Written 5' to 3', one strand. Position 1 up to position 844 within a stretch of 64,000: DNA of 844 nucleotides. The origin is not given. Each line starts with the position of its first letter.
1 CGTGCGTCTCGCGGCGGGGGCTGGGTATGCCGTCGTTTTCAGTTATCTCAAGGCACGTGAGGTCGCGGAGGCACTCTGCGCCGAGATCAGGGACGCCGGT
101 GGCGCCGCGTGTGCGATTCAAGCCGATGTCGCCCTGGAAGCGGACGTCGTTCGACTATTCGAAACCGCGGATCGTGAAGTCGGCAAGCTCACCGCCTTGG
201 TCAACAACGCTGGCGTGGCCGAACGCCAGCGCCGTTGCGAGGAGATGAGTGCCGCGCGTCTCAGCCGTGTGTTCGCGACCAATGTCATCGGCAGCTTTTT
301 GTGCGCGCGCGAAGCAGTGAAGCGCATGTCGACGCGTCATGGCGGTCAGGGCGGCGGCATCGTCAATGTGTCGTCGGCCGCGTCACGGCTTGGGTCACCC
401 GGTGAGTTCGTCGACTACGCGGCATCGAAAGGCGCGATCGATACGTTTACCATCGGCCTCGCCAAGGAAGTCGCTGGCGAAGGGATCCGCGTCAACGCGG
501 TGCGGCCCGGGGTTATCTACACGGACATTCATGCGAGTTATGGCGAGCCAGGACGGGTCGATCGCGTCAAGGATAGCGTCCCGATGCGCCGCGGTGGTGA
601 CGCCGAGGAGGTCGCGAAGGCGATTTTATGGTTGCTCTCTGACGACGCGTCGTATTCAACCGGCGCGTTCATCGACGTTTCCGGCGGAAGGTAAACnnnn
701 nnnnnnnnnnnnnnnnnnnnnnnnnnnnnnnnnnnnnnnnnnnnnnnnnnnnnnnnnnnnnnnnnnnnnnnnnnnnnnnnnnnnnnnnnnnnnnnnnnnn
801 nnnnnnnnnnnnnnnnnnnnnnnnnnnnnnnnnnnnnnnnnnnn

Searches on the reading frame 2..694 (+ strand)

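Call 63: search_protein_families(library=pfam, proteins=[window:2-694:+], max_evalue=0.01)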
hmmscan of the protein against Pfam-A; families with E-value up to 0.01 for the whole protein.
window:2-694:+ (230 aa): 4 families
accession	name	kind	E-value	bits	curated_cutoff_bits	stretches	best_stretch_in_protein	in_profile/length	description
PF13561.12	adh_short_C2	-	1.5e-49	169.2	27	1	4-229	16-234/236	Enoyl-(Acyl carrier protein) reductase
PF00106.31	adh_short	-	1.8e-39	135.7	26.6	1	5-180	21-190/195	short chain dehydrogenase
PF08659.16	KR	-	3.4e-10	40.6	22.6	1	5-150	23-160/180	KR domain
PF23441.1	SDR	-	2.5e-07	30.8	27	1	33-229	64-254/258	SDR-like rossmann domain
